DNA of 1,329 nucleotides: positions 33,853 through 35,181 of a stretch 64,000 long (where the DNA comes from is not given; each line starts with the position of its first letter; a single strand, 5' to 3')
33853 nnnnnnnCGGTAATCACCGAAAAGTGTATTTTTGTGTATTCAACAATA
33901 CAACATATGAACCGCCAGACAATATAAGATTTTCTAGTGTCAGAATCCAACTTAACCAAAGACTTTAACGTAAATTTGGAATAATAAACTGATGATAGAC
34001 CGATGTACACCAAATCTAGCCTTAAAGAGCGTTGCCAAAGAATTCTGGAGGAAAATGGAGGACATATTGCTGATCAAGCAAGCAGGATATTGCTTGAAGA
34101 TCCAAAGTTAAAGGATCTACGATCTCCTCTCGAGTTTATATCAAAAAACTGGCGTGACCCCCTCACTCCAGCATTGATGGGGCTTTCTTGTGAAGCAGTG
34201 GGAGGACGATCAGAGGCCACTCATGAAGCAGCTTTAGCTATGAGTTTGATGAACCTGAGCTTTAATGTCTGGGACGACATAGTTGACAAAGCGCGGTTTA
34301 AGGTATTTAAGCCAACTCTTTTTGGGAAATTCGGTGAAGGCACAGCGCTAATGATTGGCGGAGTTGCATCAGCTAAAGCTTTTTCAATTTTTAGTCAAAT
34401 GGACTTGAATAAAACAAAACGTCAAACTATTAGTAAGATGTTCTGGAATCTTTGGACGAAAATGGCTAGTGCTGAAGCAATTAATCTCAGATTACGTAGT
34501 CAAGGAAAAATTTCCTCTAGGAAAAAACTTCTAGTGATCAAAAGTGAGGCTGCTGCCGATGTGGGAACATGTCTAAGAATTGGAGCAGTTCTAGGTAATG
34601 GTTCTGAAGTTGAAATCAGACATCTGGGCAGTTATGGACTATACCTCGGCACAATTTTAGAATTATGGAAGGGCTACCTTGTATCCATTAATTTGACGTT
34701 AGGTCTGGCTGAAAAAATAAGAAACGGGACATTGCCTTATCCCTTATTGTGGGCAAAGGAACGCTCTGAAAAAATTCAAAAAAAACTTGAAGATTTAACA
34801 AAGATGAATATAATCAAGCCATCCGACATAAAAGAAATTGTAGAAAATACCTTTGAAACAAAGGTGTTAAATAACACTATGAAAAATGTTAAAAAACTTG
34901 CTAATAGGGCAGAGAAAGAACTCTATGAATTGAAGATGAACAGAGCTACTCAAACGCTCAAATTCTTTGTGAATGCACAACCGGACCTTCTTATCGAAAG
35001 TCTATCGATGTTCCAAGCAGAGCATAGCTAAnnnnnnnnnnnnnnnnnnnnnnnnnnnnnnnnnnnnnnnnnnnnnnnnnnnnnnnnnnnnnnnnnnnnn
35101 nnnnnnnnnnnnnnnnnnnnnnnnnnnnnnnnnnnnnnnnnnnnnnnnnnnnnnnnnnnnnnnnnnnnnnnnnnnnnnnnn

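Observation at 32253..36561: Accessory locus 1: wHTH-ParA-like-PadR operon divergent from a PPS-like / small Nif11-like / MFS trio, with a second copy 20 kb away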

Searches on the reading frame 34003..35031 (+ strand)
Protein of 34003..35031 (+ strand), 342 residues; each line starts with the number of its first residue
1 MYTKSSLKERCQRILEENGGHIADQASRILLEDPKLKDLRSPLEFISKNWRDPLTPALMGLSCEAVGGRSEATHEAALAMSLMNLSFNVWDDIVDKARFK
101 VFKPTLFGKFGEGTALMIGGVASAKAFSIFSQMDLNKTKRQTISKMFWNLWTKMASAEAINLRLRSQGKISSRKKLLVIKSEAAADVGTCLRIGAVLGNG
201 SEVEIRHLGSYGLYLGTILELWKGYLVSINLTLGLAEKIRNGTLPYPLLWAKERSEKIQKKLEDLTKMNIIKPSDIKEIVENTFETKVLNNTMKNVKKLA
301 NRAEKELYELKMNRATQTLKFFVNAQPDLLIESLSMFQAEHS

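Call 3: search_protein_families(library=pfam, proteins=[window:34003-35031:+], max_evalue=0.1)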
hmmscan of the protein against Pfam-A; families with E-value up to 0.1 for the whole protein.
window:34003-35031:+ (342 aa): 1 family
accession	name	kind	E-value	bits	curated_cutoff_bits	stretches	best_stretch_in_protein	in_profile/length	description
PF00348.22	polyprenyl_synt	-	4.5e-12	46.2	27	1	56-281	21-249/251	Polyprenyl synthetase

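Call 9: find_homologous_proteins(query=window:34003-35031:+)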
Query window:34003-35031:+ (342 aa): 366 proteins with E <= 0.001 among 3403 candidates; the best 120 are listed.
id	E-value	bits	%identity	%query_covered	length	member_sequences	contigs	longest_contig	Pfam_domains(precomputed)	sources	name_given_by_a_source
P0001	1.4e-220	749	100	100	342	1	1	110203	PF00348.23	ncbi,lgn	-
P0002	7.1e-190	648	87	100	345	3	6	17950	PF00348.23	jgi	-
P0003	7.5e-163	559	77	100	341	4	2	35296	PF00348.23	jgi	jgi:geranylgeranyl pyrophosphate synthase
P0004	4.1e-160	550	75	99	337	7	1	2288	PF00348.23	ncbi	-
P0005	1.4e-157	542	72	99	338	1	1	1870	PF00348.23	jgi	jgi:geranylgeranyl pyrophosphate synthase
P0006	1.4e-157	542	75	99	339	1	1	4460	PF00348.23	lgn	-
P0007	1.9e-156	538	73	99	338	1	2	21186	PF00348.23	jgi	-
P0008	4.6e-156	537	73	99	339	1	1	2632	PF00348.23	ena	-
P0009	1.5e-155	535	72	99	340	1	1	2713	PF00348.23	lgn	-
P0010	2.3e-155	535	72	98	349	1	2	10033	PF00348.23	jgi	-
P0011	4.2e-155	534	72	99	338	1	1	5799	PF00348.23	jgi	jgi:geranylgeranyl pyrophosphate synthase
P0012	5.7e-155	533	71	100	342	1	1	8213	PF00348.23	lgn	-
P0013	1.8e-154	532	73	99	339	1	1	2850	PF00348.23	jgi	-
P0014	2.9e-154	531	73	99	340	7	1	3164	PF00348.23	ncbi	-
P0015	5.8e-154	530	72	99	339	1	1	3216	PF00348.23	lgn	-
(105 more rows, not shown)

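Call 10: find_encoding_contigs(protein=window:34003-35031:+, flank=10000)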
Protein window:34003-35031:+ (342 aa): 1 contig read that carries it; 1 place shown.
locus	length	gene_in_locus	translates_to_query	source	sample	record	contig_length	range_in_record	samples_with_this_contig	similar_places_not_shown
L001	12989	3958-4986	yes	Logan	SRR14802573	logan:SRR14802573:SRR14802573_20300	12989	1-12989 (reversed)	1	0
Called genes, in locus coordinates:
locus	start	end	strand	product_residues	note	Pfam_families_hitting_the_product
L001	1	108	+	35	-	?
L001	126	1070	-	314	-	PF01913:FTR, PF02741:FTR_C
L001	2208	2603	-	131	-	PF03551:PadR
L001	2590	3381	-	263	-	PF01656:CbiA, PF09140:MipZ (faint), PF10609:ParA, PF13614:AAA_31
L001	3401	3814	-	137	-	-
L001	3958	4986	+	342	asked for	PF00348:polyprenyl_synt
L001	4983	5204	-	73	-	-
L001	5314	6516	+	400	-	PF07690:MFS_1 (faint)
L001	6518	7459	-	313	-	PF00152:tRNA-synt_2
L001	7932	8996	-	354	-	PF09721:Exosortase_EpsH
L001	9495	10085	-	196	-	-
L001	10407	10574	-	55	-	-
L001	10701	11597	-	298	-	PF09176:Mpt_N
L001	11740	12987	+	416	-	?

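Call 12: find_related_loci(query=A1, collection=genome_contigs, flank=10000)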
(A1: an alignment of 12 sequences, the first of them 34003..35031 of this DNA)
Query A1 (342 aa) in genome_contigs; peptide patterns used: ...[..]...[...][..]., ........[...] (x = any residue, [..] = any of these).
83 stretches matched a pattern; 65 encode a relative of the query (tblastn E <= 1e-3); 65 distinct loci.
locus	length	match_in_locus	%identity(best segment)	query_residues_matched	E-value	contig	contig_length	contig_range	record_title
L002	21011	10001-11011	68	1-338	5e-154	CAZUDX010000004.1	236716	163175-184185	MAG TPA_asm: uncultured Candidatus Bathyarchaeia archaeon isolate SRP323688_co1_173 genome assembly, contig: NODE_84_len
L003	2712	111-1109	66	1-334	7e-154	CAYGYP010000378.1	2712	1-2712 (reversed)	MAG TPA_asm: uncultured Candidatus Bathyarchaeia archaeon isolate ERP119294_co3_318 genome assembly, contig: NODE_58399_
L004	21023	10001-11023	63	1-342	2e-145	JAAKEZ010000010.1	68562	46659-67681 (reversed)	Candidatus Bathyarchaeota archaeon A05DMB-2 NODE_227_length_68562_cov_8.528034, whole genome shotgun sequence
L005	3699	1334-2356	63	1-342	4e-150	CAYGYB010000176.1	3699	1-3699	MAG TPA_asm: uncultured Candidatus Bathyarchaeia archaeon isolate ERP119294_co3_18 genome assembly, contig: NODE_33781_l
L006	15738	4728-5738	65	1-338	2e-141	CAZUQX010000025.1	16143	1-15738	MAG TPA_asm: uncultured Candidatus Bathyarchaeia archaeon isolate SRP323688_co1_42 genome assembly, contig: NODE_5794_le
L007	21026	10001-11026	62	1-342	5e-140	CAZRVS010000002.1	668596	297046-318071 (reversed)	MAG TPA_asm: uncultured Candidatus Bathyarchaeia archaeon isolate SRP323688_co1_270 genome assembly, contig: NODE_5_leng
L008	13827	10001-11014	63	1-338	4e-140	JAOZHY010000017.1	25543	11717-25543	MAG: Candidatus Bathyarchaeota archaeon isolate SRBZ_5 k147_191279, whole genome shotgun sequence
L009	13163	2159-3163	58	1-338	3e-127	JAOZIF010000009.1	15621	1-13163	MAG: Candidatus Bathyarchaeum sp. isolate DYS_7 NODE_6027, whole genome shotgun sequence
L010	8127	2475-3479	56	1-337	1e-116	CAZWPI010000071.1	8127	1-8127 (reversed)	MAG TPA_asm: uncultured Candidatus Bathyarchaeia archaeon isolate binchicken_co294_180 genome assembly, contig: NODE_769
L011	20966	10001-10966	58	12-335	6e-115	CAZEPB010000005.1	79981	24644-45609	MAG TPA_asm: uncultured Candidatus Bathyarchaeia archaeon isolate binchicken_co294_146 genome assembly, contig: NODE_546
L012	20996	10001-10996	54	1-334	2e-114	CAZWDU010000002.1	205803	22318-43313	MAG TPA_asm: uncultured Candidatus Bathyarchaeia archaeon isolate binchicken_co43_174 genome assembly, contig: NODE_15_l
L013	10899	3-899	60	39-338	6e-114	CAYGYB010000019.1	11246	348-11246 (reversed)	MAG TPA_asm: uncultured Candidatus Bathyarchaeia archaeon isolate ERP119294_co3_18 genome assembly, contig: NODE_4547_le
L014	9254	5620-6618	52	1-335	2e-112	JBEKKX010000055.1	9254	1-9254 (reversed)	MAG: Candidatus Bathyarchaeia archaeon isolate SPRUCE 357 SPRUCE_357_55, whole genome shotgun sequence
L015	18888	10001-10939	54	12-326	1e-108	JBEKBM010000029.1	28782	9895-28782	MAG: Candidatus Bathyarchaeia archaeon isolate SPRUCE 136 SPRUCE_136_29, whole genome shotgun sequence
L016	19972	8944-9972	50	2-339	9e-105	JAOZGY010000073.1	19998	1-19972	MAG: Candidatus Bathyarchaeota archaeon isolate DVMM_5 S190cm_k147_153354, whole genome shotgun sequence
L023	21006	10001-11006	44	6-333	3e-72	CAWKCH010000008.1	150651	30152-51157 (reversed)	MAG: Candidatus Bathyarchaeota archaeon isolate MFD03804.bin.2.28 genome assembly, contig: contig_32877, whole genome sh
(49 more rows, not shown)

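Call 15: search_protein_families(library=ncbifam, proteins=[window:34003-35031:+], max_evalue=0.01)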
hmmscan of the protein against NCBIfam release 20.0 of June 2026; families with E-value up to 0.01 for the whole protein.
window:34003-35031:+ (342 aa): 14 families
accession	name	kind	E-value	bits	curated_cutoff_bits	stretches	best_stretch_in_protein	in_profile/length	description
NF041169.1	f2_encap_cargo4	exception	7e-20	71.5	450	1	54-312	53-314/334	family 2 encapsulin nanocompartment cargo protein polyprenyl transferase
NF040698.1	IdsA_Meth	equivalog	1.4e-18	67.2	468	1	15-320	7-317/328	short chain isoprenyl diphosphate synthase IdsA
NF041003.1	GGPP_syn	equivalog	2.5e-16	59.7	500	1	54-314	43-307/326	geranylgeranyl diphosphate synthase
NF040627.1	GFPS_Meth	equivalog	2.1e-14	53.7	600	1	43-269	32-250/285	geranylfarnesyl diphosphate synthase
TIGR02748.1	GerC3_HepT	equivalog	2.9e-14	52.9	456.55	1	69-321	61-309/319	heptaprenyl diphosphate synthase component II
NF045628.1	HxpDPsynlarge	equivalog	2.7e-13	49.6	500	1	61-320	45-300/311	hexaprenyl-diphosphate synthase large subunit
NF045485.1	FPPsyn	subfamily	1.5e-08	34.1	275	1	54-218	40-210/288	farnesyl diphosphate synthase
NF008140.0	PRK10888.1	equivalog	6.1e-08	32.4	412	1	56-261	49-253/323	octaprenyl diphosphate synthase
NF045549.1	GGPPsyn_IdsB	equivalog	3e-07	29.8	475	1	57-219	71-232/346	geranylgeranyl diphosphate synthase IdsB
NF045685.1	GGPPSynCrtE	equivalog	2e-06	27.1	460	1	54-267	45-268/293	geranylgeranyl diphosphate synthase CrtE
NF042417.1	NPPPS_Mycobact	equivalog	5.7e-06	25.6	600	1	76-323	82-327/335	nonaprenyl/(2E,6E)-farnesyl/geranylgeranyl diphosphat synthase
NF040789.2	gerfarn_diphsyn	equivalog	0.00012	21.4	560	1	75-221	86-232/345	geranylfarnesyl diphosphate synthase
TIGR02749.1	prenyl_cyano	equivalog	0.00017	20.7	383.2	1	88-323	84-314/322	solanesyl diphosphate synthase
NF007877.0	PRK10581.1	equivalog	0.0029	16.8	321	1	72-152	71-147/299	(2E,6E)-farnesyl diphosphate synthase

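Call 25: search_solved_structures(query=A1, max_evalue=0.00001)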
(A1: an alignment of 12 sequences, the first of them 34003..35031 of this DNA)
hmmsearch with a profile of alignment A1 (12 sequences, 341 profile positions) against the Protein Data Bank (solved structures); distinct sequences matched with E-value up to 0.00001: 98 (the best 60 are shown).
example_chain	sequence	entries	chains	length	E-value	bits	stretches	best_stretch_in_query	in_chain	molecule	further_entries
1wy0_A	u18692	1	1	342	1.5e-31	113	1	54-322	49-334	geranylgeranyl pyrophosphate synthetase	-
5e8h_A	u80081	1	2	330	1e-21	80.6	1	54-263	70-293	Geranylgeranyl pyrophosphate synthase 3, chloroplastic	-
5jfq_A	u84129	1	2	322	4.7e-21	78.4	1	12-318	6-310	Geranylgeranyl Pyrophosphate Synthetase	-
6kd7_A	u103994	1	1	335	7.1e-21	77.9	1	52-311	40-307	Polyprenyl synthetase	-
4jxy_A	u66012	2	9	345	7.1e-21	77.8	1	52-318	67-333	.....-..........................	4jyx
5e8k_A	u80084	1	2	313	2.3e-20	76.2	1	54-278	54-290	Geranylgeranyl pyrophosphate synthase 10, mitochondrial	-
3ipi_A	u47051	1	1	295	6.8e-19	71.3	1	30-265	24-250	Geranyltranstransferase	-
5e8l_A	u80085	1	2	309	2.6e-18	69.4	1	54-262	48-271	Heterodimeric geranylgeranyl pyrophosphate synthase large subunit 1, chloroplastic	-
3rmg_A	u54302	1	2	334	1.3e-17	67.1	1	40-321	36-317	Octaprenyl-diphosphate synthase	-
5xn5_A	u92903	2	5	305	1.4e-17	67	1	54-261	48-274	Os07g0580900 protein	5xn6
5ze6_A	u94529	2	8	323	1.8e-17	66.7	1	53-307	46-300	Octaprenyl diphosphate synthase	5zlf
3wjk_A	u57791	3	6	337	1.8e-17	66.7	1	53-307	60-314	Octaprenyl diphosphate synthase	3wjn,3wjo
5h9d_A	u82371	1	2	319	2.3e-17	66.3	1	54-317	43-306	Farnesyl pyrophosphate synthetase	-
2j1p_A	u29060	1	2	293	4e-17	65.5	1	54-226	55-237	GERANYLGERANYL PYROPHOSPHATE SYNTHETASE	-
3oyr_A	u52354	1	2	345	5.6e-17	65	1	53-321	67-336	Trans-isoprenyl diphosphate synthase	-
9kp1_B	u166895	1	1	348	1.2e-16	63.9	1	74-322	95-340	Heptaprenyl diphosphate synthase component 2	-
3aqb_B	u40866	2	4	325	3.3e-15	59.2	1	56-324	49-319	Component B of hexaprenyl diphosphate synthase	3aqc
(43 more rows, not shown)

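Call 47: search_solved_structures(query=window:34003-35031:+, max_evalue=1e-8, show_alignments=1)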
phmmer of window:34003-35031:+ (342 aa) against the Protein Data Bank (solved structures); distinct sequences matched with E-value up to 1e-8: 21.
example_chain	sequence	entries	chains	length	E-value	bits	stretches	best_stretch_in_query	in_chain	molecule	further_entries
3ipi_A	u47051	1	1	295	5.8e-12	48.8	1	27-274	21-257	Geranyltranstransferase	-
6kd7_A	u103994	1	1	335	1.3e-11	47.7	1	38-229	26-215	Polyprenyl synthetase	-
1v4k_A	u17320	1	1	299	1.4e-11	47.6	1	76-290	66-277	octoprenyl-diphosphate synthase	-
1wy0_A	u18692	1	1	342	3.4e-11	46.3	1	56-228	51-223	geranylgeranyl pyrophosphate synthetase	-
1vg3_A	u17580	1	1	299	3.5e-11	46.2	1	76-290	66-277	octoprenyl-diphosphate synthase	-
1wl3_A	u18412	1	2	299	6.8e-11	45.3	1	76-290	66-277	octoprenyl-diphosphate synthase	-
1v4h_A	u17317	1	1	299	1.7e-10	44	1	76-290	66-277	octoprenyl-diphosphate synthase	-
1wkz_A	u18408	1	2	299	1.7e-10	43.9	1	76-290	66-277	octoprenyl-diphosphate synthase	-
1v4e_A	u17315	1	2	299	1.8e-10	43.9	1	76-290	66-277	octoprenyl-diphosphate synthase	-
1wl0_A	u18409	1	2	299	1.8e-10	43.9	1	76-290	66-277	octoprenyl-diphosphate synthase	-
1v4j_A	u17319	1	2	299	3.2e-10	43.1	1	76-290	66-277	octoprenyl-diphosphate synthase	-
1vg7_A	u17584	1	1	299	3.7e-10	42.9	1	71-290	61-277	octoprenyl-diphosphate synthase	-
1vg4_A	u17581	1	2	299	4.1e-10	42.7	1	76-290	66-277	octoprenyl-diphosphate synthase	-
1vg2_A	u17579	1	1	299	4.2e-10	42.6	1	76-290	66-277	octoprenyl-diphosphate synthase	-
1wl1_A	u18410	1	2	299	4.5e-10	42.6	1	76-290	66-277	octoprenyl-diphosphate synthase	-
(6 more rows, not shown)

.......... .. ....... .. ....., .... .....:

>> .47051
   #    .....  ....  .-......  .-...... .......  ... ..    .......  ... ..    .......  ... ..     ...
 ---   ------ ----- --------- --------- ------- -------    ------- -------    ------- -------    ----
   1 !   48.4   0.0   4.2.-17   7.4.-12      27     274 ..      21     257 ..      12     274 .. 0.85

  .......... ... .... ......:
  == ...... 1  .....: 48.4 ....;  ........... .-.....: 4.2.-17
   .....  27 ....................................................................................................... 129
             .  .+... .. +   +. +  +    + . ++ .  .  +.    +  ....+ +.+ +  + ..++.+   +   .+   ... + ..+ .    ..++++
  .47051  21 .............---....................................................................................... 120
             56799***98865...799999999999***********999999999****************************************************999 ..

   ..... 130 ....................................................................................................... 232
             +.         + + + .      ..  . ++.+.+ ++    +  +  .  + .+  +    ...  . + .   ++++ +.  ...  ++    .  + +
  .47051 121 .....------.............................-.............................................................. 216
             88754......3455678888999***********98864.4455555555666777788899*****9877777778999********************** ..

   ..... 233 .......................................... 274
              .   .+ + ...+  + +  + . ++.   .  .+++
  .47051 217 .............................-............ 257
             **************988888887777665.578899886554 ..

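Call 85: search_protein_families(library=padloc, proteins=[window:34003-35031:+], max_evalue=0.001)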
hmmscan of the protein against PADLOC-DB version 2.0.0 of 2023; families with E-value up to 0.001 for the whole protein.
window:34003-35031:+ (342 aa): 0 families

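Call 90: predict_structure(alignment_id=A6)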
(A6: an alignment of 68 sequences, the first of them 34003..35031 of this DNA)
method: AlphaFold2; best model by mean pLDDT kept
length: 342 residues; sequences in the alignment: 68
mean_pLDDT: 91.3   pTM: 0.90
mean pLDDT of the five models: 91.3, 91.0, 90.7, 90.5, 89.4
residues with pLDDT >= 90: 260; 70-90: 68; 50-70: 6; < 50: 8
segments of 3 or more residues with pLDDT < 50: 1-3, 338-342
pLDDT, mean of each block of 10 residues (from residue 1): 67 97 97 95 95 97 98 98 95 88 89 97 97 95 96 89 76 91 95 98 98 97 86 83 90 94 90 91 90 95 97 98 95 62 35
secondary structure, 60 per line:
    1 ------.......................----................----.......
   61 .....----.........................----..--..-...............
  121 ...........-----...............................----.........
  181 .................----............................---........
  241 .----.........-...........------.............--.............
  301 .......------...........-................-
elements in order: H7-29 H34-49 H54-65 H70-94 H106-131 H137-167 H172-197 H202-229 H233-241 H246-254 H256-266 H273-285 H288-307 H314-324 H326-341

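Call 92: fold_search(model_id=the predicted structure, library=pdb)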
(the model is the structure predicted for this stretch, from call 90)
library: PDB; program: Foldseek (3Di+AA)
matches with E <= 10: 864; with E <= 0.001: 548
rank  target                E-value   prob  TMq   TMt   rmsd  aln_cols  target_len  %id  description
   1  1wy0                  2.2e-12  1.00  0.80  0.84   3.4       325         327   20  Crystal structure of geranylgeranyl pyrophosphate synthetase from Pyrococcus horikoshii Ot3 (released 2006-02-14)
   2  9jsc_A                2.6e-11  1.00  0.78  0.82   3.4       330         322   16  Crystal structure of OsSPS3 complexed with YH24532 (released 2026-04-08)
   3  4jyx_B                3.4e-11  1.00  0.79  0.84   3.0       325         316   18  Crystal structure of polyprenyl synthase PATL_3739 (TARGET EFI-509195) FROM PSEUDOALTEROMONAS ATLANTICA, COMPLEX WITH  (released 2013-04-10)
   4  4jyx_H                6.3e-11  1.00  0.80  0.86   2.8       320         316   18  Crystal structure of polyprenyl synthase PATL_3739 (TARGET EFI-509195) FROM PSEUDOALTEROMONAS ATLANTICA, COMPLEX WITH  (released 2013-04-10)
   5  5ze6_B                6.8e-11  1.00  0.77  0.84   3.4       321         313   17  CRYSTAL STRUCTURE OF OCTAPRENYL PYROPHOSPHATE SYNTHASE FROM ESCHERICHIA COLI WITH BPH-981 (released 2019-02-27)
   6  9jr6_A                7.8e-11  1.00  0.80  0.84   3.1       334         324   15  Complex structure of OsSPS3 with Aclonifen (released 2025-12-17)
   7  5ze6_A                8.9e-11  1.00  0.77  0.83   3.7       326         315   17  CRYSTAL STRUCTURE OF OCTAPRENYL PYROPHOSPHATE SYNTHASE FROM ESCHERICHIA COLI WITH BPH-981 (released 2019-02-27)
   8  9a4c_B                9.2e-11  1.00  0.77  0.76   3.4       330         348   16  Integrative model of ACP-HEPS2 by crosslinking MS and deep learning (released 2024-09-18)
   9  9jqs_A                1.1e-10  1.00  0.80  0.84   3.1       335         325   16  Apo form of Oryza sativa solanesyl diphosphate synthase 3 (released 2025-12-17)
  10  4jyx_A                1.2e-10  1.00  0.79  0.85   2.9       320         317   18  Crystal structure of polyprenyl synthase PATL_3739 (TARGET EFI-509195) FROM PSEUDOALTEROMONAS ATLANTICA, COMPLEX WITH  (released 2013-04-10)
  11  3n3d_A                1.3e-10  1.00  0.75  0.79   4.0       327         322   16  Crystal structure of geranylgeranyl pyrophosphate synthase from lactobacillus brevis atcc 367 (released 2010-06-02)
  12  5jfq_B                1.4e-10  1.00  0.76  0.84   3.7       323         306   18  Geranylgeranyl Pyrophosphate Synthetase from archaeon Geoglobus acetivorans (released 2017-05-24)
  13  5jfq_A                2.1e-10  1.00  0.75  0.84   3.7       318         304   17  Geranylgeranyl Pyrophosphate Synthetase from archaeon Geoglobus acetivorans (released 2017-05-24)
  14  3aqb_B                2.3e-10  1.00  0.75  0.80   4.4       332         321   16  M. luteus B-P 26 heterodimeric hexaprenyl diphosphate synthase in complex with magnesium (released 2010-11-10)
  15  3mzv_B                2.9e-10  1.00  0.78  0.81   3.8       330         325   16  Crystal structure of a decaprenyl diphosphate synthase from Rhodobacter capsulatus (released 2010-06-09)
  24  9kp1_B                7.8e-10  1.00  0.73  0.80   4.5       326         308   16  Heterodimer of heptaprenyl diphosphate synthase from B. subtilis (released 2025-11-26)
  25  3aqb_D                7.8e-10  1.00  0.74  0.77   4.6       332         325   16  M. luteus B-P 26 heterodimeric hexaprenyl diphosphate synthase in complex with magnesium (released 2010-11-10)
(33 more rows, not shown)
